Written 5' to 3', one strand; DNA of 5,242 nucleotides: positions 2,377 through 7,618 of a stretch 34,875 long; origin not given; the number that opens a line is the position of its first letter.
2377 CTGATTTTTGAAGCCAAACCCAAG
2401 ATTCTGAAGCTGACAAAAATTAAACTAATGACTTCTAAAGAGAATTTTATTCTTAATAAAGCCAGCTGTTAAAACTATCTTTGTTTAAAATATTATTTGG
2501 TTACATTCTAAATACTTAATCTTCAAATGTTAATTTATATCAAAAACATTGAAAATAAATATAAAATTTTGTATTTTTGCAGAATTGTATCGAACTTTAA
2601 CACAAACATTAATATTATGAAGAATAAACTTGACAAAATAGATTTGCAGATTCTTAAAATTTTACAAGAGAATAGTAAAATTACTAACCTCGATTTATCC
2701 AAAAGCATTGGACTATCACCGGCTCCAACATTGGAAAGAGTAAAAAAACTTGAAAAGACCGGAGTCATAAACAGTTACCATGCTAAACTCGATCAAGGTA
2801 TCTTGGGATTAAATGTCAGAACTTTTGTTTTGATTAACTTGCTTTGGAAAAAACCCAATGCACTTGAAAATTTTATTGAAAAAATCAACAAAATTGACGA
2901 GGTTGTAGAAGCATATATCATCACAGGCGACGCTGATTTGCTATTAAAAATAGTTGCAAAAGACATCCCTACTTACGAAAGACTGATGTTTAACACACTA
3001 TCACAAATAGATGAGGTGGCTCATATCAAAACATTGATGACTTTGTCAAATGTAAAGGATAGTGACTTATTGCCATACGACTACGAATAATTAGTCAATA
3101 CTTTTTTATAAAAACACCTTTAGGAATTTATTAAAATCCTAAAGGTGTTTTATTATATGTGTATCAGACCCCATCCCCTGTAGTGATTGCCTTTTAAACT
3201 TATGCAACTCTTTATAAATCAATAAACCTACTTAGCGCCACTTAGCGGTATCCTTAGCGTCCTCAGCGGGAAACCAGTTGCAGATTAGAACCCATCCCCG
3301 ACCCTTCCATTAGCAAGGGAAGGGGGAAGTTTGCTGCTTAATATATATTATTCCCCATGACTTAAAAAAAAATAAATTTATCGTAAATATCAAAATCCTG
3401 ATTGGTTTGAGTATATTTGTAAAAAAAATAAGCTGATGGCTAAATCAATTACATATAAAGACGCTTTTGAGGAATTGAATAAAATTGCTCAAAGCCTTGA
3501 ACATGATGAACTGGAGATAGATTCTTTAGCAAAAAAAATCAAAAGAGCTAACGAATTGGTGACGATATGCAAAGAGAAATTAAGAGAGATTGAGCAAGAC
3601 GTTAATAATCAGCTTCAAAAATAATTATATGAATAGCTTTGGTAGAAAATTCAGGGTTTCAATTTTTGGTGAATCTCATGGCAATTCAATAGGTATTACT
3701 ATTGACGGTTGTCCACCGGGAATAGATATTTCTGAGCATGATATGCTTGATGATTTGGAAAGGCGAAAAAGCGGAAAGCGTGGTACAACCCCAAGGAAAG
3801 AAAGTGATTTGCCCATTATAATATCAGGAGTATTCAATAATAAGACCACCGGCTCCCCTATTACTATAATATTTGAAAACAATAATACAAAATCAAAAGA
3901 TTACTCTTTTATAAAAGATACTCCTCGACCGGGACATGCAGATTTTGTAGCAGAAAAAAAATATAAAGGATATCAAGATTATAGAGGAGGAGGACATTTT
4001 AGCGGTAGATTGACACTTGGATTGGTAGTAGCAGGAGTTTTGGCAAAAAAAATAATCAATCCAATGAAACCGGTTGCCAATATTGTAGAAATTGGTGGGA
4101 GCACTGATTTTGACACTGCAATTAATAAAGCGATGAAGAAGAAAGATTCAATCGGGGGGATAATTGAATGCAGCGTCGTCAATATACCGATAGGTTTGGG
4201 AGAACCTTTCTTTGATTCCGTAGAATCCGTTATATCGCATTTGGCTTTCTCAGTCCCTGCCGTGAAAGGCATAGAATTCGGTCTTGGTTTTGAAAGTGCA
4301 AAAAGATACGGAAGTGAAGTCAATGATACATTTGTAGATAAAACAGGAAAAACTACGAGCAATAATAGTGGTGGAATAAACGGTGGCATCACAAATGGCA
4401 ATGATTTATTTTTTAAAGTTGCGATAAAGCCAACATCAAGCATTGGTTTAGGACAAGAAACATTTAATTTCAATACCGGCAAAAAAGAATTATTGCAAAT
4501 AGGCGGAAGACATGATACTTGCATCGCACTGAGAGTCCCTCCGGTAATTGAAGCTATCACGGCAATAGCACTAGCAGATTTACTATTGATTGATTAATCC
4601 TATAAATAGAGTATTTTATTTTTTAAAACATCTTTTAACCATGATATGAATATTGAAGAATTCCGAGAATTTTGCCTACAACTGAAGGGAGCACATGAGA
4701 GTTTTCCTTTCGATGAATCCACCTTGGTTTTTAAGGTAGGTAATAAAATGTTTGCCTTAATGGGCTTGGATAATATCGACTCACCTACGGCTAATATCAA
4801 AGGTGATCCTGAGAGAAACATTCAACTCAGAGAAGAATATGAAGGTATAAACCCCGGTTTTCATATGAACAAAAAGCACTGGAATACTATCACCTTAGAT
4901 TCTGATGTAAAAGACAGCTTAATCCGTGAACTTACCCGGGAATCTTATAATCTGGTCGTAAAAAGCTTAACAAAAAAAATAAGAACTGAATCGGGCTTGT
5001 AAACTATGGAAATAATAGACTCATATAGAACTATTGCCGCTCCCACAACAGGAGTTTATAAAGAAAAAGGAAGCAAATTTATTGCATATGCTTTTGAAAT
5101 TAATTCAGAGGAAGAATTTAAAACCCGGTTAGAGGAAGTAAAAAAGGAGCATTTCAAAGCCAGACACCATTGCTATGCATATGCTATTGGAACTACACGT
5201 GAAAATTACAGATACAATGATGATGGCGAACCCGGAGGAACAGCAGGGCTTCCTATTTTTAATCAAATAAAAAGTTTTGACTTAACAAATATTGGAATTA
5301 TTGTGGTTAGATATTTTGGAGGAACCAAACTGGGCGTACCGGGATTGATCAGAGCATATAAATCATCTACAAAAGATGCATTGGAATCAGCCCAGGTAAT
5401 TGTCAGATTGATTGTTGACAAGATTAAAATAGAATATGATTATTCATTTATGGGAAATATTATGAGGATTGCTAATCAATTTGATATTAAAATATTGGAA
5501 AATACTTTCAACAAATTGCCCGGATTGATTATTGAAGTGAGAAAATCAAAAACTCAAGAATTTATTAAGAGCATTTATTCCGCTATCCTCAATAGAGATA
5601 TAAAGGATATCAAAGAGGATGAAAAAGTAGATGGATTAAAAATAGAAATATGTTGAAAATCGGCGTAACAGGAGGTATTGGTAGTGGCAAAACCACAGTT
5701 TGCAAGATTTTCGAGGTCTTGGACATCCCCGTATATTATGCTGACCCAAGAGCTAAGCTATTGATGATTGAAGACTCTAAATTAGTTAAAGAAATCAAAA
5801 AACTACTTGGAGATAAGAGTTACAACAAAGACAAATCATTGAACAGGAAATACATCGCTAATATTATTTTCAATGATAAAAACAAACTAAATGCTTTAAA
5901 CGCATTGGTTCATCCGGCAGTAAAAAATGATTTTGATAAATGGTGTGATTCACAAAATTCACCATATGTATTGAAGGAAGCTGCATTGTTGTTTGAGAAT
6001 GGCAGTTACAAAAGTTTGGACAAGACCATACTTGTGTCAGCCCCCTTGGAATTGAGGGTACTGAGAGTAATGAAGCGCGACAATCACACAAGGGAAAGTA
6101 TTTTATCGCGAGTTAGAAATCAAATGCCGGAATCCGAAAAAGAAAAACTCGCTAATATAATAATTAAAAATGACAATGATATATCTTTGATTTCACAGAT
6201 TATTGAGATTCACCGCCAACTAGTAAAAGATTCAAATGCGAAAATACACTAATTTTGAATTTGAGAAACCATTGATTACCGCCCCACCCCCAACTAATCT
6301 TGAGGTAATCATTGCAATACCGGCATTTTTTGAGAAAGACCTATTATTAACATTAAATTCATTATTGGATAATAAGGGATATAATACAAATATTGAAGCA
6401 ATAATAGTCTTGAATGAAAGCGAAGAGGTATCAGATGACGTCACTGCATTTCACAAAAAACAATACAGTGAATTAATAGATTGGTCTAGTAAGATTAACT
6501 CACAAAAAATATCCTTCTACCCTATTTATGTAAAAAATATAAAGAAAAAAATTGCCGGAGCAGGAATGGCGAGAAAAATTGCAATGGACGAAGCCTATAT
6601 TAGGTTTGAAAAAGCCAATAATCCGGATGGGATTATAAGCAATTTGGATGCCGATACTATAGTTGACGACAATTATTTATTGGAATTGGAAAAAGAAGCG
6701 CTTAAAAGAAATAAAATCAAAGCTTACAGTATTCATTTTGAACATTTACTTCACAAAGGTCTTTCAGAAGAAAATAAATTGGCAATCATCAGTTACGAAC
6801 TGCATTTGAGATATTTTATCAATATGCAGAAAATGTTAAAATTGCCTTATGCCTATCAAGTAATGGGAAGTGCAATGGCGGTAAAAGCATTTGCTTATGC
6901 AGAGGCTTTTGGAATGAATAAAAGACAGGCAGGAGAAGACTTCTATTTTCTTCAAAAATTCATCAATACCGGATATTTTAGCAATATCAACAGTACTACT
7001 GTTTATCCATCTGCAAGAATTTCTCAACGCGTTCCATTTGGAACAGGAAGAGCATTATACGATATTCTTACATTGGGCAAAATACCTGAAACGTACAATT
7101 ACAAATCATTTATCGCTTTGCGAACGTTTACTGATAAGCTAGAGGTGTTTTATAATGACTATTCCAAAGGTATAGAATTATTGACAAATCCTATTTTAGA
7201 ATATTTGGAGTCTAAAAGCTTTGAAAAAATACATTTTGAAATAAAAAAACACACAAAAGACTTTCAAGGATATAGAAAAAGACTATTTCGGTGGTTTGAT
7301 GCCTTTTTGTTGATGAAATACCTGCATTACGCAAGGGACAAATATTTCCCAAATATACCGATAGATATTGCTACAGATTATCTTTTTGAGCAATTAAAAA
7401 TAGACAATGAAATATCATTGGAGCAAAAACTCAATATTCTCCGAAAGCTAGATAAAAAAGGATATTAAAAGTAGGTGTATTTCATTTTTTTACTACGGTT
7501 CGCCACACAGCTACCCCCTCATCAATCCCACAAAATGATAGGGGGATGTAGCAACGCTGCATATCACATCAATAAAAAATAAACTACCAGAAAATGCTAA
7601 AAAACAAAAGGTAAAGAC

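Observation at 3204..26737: BIME-like mosaics of GC-rich palindromic modules fill five intergenic regions of an AT-rich genome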

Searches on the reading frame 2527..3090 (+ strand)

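Call 11: search_protein_families(library=pfam, proteins=[window:2527-3090:+])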
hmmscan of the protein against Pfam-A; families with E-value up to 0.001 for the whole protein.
window:2527-3090:+ (187 aa): 4 families
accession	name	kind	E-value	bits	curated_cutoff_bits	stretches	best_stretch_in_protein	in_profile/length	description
PF01037.27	AsnC_trans_reg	-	1.3e-18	67.1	25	1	109-174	9-72/73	Lrp/AsnC ligand binding domain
PF13412.12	HTH_24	-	8.8e-18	64.1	21.9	1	35-81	1-47/48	Winged helix-turn-helix DNA-binding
PF13404.12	HTH_AsnC-type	-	1.6e-14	53.9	27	1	35-76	1-42/42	AsnC-type helix-turn-helix domain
PF01047.28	MarR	-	9.8e-05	22.6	24.6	1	41-87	7-53/59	MarR family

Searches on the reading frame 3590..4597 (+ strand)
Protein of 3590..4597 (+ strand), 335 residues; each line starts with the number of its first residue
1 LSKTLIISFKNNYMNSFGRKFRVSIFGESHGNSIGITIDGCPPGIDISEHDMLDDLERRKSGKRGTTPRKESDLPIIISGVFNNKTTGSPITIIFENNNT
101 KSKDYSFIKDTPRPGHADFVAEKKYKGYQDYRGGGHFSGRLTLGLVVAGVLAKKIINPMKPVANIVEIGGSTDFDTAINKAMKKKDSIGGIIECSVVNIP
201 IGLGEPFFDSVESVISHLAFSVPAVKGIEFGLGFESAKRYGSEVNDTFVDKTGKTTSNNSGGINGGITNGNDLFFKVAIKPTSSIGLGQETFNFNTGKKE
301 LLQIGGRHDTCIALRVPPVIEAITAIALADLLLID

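Call 11: search_protein_families(library=pfam, proteins=[window:3590-4597:+])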
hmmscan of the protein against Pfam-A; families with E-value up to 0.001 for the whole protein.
window:3590-4597:+ (335 aa): 1 family
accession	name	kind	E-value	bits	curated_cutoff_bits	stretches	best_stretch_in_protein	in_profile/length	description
PF01264.26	Chorismate_synt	-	2.5e-111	372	27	1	21-333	1-327/327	Chorismate synthase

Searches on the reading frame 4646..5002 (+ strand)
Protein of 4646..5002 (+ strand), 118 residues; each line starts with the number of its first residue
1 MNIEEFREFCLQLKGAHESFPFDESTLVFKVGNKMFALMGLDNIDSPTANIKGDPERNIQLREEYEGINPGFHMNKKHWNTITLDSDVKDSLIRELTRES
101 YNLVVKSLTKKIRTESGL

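Call 26: search_protein_families(library=pfam, proteins=[window:4646-5002:+])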
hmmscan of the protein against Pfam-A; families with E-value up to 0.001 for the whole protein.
window:4646-5002:+ (118 aa): 1 family
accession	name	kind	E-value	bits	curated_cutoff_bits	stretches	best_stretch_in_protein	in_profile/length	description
PF04237.18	YjbR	-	1.1e-29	103.3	30.1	1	11-103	1-88/88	YjbR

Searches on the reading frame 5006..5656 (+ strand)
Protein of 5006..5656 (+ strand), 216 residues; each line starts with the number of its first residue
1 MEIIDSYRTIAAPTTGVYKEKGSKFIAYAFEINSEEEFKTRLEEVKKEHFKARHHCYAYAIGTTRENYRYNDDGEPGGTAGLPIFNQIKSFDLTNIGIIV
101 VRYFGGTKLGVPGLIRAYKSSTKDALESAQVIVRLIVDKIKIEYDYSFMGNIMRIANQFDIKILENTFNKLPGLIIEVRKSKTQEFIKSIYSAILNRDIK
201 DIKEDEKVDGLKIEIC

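Call 26: search_protein_families(library=pfam, proteins=[window:5006-5656:+])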
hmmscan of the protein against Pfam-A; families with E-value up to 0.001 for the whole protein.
window:5006-5656:+ (216 aa): 1 family
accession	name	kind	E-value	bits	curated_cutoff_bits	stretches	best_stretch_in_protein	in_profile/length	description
PF01205.25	UPF0029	-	1.6e-37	128.2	27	1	21-126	1-107/107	Uncharacterized protein family UPF0029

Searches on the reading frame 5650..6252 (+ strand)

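Call 26: search_protein_families(library=pfam, proteins=[window:5650-6252:+])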
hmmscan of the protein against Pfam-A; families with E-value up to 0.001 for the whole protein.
window:5650-6252:+ (200 aa): 3 families
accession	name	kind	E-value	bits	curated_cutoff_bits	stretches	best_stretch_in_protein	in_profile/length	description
PF01121.26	CoaE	-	6.9e-46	156.6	27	1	4-178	3-178/180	Dephospho-CoA kinase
PF13238.12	AAA_18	-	4.4e-05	24.4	29.4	1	4-150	1-118/128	AAA domain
PF13207.12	AAA_17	-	0.00055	20.7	27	0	7-79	1-72/136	AAA domain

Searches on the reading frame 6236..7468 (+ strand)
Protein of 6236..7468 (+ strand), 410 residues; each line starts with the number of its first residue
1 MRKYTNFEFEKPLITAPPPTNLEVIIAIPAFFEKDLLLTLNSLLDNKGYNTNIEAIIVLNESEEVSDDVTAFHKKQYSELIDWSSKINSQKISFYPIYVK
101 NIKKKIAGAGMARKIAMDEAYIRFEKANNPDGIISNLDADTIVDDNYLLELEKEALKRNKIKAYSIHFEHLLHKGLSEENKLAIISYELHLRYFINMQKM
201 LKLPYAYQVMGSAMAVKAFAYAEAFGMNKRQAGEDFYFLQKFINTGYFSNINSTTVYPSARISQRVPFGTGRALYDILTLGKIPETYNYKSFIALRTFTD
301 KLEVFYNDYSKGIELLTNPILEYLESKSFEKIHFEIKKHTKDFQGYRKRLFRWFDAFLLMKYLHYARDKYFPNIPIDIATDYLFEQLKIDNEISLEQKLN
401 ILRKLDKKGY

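Call 11: search_protein_families(library=pfam, proteins=[window:6236-7468:+])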
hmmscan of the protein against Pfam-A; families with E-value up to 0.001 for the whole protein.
window:6236-7468:+ (410 aa): 2 families
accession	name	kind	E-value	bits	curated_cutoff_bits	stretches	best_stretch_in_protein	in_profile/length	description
PF13632.12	Glyco_trans_2_3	-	0.00028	21.2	27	1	134-269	2-128/198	Glycosyl transferase family group 2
PF00535.33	Glycos_transf_2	-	0.00073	19.9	23.3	0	26-160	2-108/168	Glycosyl transferase family 2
